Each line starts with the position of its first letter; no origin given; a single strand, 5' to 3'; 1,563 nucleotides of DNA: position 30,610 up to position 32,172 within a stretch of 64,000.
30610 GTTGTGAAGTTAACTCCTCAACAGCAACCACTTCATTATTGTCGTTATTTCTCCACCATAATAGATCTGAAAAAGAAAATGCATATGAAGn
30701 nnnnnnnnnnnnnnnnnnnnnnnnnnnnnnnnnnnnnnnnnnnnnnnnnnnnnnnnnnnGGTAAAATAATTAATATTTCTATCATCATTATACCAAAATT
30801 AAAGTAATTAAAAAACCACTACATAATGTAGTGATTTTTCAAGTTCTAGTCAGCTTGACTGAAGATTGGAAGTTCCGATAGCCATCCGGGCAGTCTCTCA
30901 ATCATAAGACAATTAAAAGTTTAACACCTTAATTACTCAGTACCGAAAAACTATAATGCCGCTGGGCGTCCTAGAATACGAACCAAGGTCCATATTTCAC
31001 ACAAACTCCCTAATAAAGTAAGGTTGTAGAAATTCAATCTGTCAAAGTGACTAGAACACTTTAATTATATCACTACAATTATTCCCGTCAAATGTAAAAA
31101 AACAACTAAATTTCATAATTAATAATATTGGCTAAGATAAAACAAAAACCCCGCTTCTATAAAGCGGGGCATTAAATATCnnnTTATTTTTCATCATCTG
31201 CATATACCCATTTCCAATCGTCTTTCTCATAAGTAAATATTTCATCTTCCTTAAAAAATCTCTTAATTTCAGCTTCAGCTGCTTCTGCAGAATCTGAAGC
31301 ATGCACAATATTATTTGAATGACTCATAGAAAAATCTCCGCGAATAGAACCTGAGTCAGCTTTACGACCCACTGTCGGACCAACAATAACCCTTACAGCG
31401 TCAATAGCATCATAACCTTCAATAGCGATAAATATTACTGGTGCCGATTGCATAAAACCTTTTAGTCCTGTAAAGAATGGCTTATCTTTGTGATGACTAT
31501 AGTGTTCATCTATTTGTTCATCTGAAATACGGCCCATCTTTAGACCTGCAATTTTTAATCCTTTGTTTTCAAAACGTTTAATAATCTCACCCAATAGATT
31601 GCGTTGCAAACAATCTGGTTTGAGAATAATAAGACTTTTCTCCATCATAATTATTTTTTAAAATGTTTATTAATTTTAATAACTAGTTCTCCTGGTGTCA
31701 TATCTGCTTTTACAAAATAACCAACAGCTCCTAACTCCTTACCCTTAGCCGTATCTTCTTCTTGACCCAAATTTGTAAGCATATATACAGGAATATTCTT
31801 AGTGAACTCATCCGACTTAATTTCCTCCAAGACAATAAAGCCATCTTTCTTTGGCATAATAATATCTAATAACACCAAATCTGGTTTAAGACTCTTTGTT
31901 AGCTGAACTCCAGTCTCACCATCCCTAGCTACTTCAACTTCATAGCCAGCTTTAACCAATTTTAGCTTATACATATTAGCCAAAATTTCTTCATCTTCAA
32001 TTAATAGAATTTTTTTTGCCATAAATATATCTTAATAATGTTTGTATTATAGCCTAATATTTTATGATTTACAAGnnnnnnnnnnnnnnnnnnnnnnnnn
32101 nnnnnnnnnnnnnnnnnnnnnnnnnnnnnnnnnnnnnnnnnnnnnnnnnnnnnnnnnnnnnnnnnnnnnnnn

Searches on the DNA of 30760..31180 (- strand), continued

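Call 41: search_with_rna_model(model_id=R2, sources=[window, L001, L002, L003, L004, L005, L006, L007, L008, L009, L010, L011, L012, L013, L014, L015, L016, L017, L018, L019, L020, L021, L022, L023, L024, L025, L026, L027, L028, L029, L030, L031, L032, L033, L034, L035, L036, L037, L038, L039, L040, L041, L042, L043, L044, L045, L046, L047, L048, L049, L050, L051, L052, L053, L054, L055, L056, L057, L058, L059, L060, L061, L062, L063, L064, L065, L066, L067, L068, L069, L070, L071, L072, L073, L074, L075, L076, L077, L078, L079, L080], max_evalue=1)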
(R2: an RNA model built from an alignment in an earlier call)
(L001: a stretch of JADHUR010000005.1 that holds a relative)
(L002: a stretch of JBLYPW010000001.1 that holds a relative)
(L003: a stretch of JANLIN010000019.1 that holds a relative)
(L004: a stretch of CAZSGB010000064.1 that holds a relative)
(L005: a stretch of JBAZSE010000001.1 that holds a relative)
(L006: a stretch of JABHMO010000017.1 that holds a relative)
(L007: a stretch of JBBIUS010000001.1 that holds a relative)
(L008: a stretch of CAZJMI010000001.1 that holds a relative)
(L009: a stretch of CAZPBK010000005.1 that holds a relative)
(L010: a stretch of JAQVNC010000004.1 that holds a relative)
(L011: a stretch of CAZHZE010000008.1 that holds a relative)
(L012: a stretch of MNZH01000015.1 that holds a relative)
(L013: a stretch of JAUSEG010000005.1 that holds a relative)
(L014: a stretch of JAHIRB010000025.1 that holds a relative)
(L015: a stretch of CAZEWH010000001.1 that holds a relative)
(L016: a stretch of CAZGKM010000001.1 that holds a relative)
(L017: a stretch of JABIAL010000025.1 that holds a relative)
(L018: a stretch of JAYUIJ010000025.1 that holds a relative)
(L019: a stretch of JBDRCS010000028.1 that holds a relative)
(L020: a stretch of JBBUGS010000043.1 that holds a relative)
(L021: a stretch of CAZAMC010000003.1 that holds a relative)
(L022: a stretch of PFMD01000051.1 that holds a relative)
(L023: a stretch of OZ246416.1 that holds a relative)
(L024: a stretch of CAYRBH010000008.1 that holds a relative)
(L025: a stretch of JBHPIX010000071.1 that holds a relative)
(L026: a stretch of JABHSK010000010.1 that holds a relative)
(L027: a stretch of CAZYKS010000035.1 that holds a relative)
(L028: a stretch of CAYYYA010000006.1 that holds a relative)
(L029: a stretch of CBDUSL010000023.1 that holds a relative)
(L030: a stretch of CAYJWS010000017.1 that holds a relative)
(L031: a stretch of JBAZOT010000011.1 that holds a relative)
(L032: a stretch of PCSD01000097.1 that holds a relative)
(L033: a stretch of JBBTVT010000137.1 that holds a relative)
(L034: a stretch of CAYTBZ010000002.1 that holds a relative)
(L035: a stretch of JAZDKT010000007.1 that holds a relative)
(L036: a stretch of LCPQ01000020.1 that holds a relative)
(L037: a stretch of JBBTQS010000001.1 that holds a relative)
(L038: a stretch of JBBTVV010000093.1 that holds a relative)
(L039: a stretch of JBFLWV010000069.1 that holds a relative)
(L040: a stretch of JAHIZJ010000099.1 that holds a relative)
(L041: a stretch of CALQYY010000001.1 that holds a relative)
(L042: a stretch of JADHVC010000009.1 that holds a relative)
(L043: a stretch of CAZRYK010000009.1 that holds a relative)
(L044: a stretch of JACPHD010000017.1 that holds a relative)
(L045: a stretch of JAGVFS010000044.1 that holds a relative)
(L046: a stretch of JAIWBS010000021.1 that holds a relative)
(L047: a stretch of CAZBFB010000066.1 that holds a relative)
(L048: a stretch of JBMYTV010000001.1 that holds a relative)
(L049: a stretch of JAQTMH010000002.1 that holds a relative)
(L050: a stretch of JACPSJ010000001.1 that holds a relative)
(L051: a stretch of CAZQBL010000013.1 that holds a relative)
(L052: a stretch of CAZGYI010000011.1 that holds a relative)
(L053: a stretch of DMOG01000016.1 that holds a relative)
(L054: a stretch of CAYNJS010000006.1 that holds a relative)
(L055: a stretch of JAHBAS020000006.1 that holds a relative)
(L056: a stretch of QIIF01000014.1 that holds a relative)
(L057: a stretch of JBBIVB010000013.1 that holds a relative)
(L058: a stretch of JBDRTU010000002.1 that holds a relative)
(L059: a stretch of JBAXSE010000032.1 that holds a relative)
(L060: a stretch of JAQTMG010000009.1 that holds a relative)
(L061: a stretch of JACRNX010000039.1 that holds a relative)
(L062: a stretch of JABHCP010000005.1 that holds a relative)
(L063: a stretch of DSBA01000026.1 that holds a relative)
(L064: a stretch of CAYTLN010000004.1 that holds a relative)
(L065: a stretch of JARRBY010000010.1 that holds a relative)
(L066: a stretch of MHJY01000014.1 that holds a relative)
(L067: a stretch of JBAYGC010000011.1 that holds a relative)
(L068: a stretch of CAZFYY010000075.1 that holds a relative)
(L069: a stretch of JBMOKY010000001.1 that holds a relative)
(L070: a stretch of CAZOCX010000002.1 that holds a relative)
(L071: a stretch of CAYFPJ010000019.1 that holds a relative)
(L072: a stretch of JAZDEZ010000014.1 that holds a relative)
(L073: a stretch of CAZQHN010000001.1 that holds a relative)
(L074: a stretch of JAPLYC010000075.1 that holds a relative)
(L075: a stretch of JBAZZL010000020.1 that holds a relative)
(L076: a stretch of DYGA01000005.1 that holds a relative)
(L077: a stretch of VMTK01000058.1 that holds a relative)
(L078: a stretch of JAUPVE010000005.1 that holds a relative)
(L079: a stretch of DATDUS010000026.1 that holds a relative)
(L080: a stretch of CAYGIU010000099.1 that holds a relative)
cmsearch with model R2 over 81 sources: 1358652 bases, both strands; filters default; matches with E-value up to 1: 13.
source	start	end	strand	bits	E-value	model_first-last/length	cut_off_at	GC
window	30962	31039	-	81.8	2.1e-16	1-78/78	no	0.4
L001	2310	2387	+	79.9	6e-16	1-78/78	no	0.4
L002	4201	4276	+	76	5e-15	1-78/78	no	0.42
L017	5859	5935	+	73.9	1.6e-14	1-78/78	no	0.43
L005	1362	1437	+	73.9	1.7e-14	1-78/78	no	0.45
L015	4828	4904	+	67.1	7.2e-13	1-78/78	no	0.4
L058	4341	4417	+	57.1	1.8e-10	1-78/78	no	0.44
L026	889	963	+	41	1.4e-06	1-78/78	no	0.41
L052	3031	3106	+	38.2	6.5e-06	1-78/78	no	0.47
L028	5285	5359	+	38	7.2e-06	1-78/78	no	0.48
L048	7410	7505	+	23.6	0.022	1-78/78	no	0.35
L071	5333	5420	+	20.2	0.14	1-78/78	no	0.41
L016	9959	10032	+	17.8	0.53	1-78/78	no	0.22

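Call 61: search_with_rna_model(model_id=R1, sources=[window, L001, L002, L005, L058, L052, L017, L015, L026, L028, L048, L071, L081], max_evalue=10, make_alignment=true)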
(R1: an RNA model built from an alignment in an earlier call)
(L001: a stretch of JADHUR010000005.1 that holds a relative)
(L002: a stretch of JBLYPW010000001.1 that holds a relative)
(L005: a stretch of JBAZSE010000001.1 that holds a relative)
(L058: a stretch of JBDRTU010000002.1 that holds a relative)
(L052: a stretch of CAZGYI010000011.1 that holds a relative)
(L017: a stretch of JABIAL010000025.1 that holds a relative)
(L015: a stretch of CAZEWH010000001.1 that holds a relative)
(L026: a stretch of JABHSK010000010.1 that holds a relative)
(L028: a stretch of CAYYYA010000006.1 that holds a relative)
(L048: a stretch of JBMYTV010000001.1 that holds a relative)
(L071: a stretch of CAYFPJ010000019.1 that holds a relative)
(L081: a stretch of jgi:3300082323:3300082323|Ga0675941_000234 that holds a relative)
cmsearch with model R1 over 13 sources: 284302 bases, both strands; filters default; matches with E-value up to 10: 10.
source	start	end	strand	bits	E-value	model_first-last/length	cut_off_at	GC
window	30842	31059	-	242.5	3.6e-62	1-218/218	no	0.39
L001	2290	2507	+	240.9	9.5e-62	1-218/218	no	0.39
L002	4181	4391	+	197.6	2.8e-50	1-218/218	no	0.43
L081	836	1053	+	194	2.5e-49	1-218/218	no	0.4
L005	1341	1552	+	53.3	4.7e-12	1-218/218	no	0.44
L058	4316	4545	+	45.6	5e-10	1-218/218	no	0.45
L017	5839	5977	+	36.8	1.1e-07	1-218/218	no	0.4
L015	4812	4943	+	27.1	3.9e-05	1-218/218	no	0.4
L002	4182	4392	-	11.8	0.45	1-218/218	no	0.43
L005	19555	19610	+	9.2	2.2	1-218/218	no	0.36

Alignment A9: 10 matches aligned to the model, 340 columns, each read 5' to 3' on its own strand. Consensus structure (alignment columns), stored with it:
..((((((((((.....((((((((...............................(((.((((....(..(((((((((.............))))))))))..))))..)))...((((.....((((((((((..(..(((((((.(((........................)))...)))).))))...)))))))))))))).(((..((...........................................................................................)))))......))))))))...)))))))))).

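Call 62: search_with_rna_model(model_id=R1, sources=[window, L001, L002, L005, L058, L052, L017, L015, L081], max_evalue=0.001, make_alignment=true)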
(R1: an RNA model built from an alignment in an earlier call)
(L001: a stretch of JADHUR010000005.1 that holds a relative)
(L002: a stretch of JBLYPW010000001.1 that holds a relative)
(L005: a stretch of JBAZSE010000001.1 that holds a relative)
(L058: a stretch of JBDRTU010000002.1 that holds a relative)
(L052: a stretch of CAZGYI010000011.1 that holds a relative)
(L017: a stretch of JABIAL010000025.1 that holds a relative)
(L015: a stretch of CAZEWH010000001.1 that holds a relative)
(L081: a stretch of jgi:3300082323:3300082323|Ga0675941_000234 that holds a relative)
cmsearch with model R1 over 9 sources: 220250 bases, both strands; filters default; matches with E-value up to 0.001: 8.
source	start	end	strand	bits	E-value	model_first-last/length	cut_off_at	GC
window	30842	31059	-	242.5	2.8e-62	1-218/218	no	0.39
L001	2290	2507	+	240.9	7.4e-62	1-218/218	no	0.39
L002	4181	4391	+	197.6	2.2e-50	1-218/218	no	0.43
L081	836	1053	+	194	2e-49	1-218/218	no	0.4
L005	1341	1552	+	53.3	3.6e-12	1-218/218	no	0.44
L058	4316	4545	+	45.6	3.9e-10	1-218/218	no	0.45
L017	5839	5977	+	36.8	8.5e-08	1-218/218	no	0.4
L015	4812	4943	+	27.1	3e-05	1-218/218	no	0.4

Alignment A10: 8 matches aligned to the model, 261 columns, each read 5' to 3' on its own strand. Consensus structure (alignment columns), stored with it:
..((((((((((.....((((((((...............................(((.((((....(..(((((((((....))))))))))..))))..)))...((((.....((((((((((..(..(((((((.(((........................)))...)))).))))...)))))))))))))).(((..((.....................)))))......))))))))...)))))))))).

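Call 73: search_with_rna_model(model_id=R1, sources=[window, L001, L002, L005, L052, L058, L081, L087, L088, L089, L090, L091, L092, L094, L095, L096, L098, L100, L101, L015, L017, L026, L028, L048, L071, L086, L097], max_evalue=0.01, make_alignment=true)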
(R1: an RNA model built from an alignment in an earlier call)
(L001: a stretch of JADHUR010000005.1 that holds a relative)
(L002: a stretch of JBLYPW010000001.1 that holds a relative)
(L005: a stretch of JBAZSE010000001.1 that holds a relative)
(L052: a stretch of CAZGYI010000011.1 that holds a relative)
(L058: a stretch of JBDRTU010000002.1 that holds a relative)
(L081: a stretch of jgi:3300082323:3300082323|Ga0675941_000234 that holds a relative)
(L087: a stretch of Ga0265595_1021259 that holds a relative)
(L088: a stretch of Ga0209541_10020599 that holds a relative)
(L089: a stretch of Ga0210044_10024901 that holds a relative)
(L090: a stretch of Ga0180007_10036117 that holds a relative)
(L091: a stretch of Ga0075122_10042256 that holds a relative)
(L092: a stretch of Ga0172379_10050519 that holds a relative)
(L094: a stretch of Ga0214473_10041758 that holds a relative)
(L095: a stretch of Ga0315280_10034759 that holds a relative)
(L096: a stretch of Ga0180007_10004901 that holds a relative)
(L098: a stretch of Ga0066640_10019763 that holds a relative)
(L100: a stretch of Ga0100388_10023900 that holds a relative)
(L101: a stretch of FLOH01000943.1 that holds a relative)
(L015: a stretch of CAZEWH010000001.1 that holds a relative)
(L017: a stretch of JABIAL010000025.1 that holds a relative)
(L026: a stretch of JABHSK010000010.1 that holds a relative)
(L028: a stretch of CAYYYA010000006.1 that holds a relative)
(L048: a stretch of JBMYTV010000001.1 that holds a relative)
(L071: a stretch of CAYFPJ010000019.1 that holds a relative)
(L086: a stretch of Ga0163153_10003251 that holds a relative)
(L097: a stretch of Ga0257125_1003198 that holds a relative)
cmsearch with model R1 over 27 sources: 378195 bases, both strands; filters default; matches with E-value up to 0.01: 21.
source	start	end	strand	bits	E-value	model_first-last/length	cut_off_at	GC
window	30842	31059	-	242.5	4.8e-62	1-218/218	no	0.39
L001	2290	2507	+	240.9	1.3e-61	1-218/218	no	0.39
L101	3542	3759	+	236.3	2.2e-60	1-218/218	no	0.41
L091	375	592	+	208.4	5.3e-53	1-218/218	no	0.36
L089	4049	4266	+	208.2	5.9e-53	1-218/218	no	0.4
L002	4181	4391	+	197.6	3.7e-50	1-218/218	no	0.43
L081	836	1053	+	194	3.4e-49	1-218/218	no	0.4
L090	1293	1508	-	168.9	1.5e-42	1-218/218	no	0.39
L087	2198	2410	+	73.2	3.3e-17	1-218/218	no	0.46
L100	3085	3293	+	71.9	7.4e-17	1-218/218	no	0.42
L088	1039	1253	-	61.5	4.1e-14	1-218/218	no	0.46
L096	2432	2641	-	56.7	7.5e-13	1-218/218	no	0.45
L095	1520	1723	-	55.9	1.2e-12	1-218/218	no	0.4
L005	1341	1552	+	53.3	6.2e-12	1-218/218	no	0.44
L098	3072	3283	+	50.2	4e-11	1-218/218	no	0.44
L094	1876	2080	-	49.1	8e-11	1-218/218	no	0.43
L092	3435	3652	+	47.4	2.3e-10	1-218/218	no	0.44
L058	4316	4545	+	45.6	6.7e-10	1-218/218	no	0.45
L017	5839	5977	+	36.8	1.5e-07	1-218/218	no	0.4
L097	11520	11652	+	30.6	6.2e-06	1-218/218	no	0.38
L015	4812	4943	+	27.1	5.1e-05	1-218/218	no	0.4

Alignment A11: 21 matches aligned to the model, 324 columns, each read 5' to 3' on its own strand. Consensus structure (alignment columns), stored with it:
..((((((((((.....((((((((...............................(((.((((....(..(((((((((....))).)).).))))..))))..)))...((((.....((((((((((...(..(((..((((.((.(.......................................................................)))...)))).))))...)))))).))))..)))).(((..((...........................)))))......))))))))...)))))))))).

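Call 76: search_dna_similar(query=window:30800-31100:-, collection=phages, mode=distant, max_evalue=0.001)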
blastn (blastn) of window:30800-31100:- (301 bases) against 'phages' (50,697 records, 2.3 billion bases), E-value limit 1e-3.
No match.

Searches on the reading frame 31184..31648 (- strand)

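Call 32: search_protein_families(library=pfam, proteins=[window:31184-31648:-], max_evalue=0.01)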
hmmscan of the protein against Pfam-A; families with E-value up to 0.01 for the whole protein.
window:31184-31648:- (154 aa): 1 family
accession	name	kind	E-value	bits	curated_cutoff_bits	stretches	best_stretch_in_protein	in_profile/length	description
PF00334.24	NDK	-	1.3e-49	168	27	1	3-137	1-135/135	Nucleoside diphosphate kinase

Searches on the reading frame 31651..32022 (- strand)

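Call 32: search_protein_families(library=pfam, proteins=[window:31651-32022:-], max_evalue=0.01)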
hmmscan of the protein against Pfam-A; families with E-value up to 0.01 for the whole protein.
window:31651-32022:- (123 aa): 1 family
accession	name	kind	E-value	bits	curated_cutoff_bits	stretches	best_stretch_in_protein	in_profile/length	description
PF00072.30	Response_reg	-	4.8e-22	78.7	30.2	1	5-115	1-108/111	Response regulator receiver domain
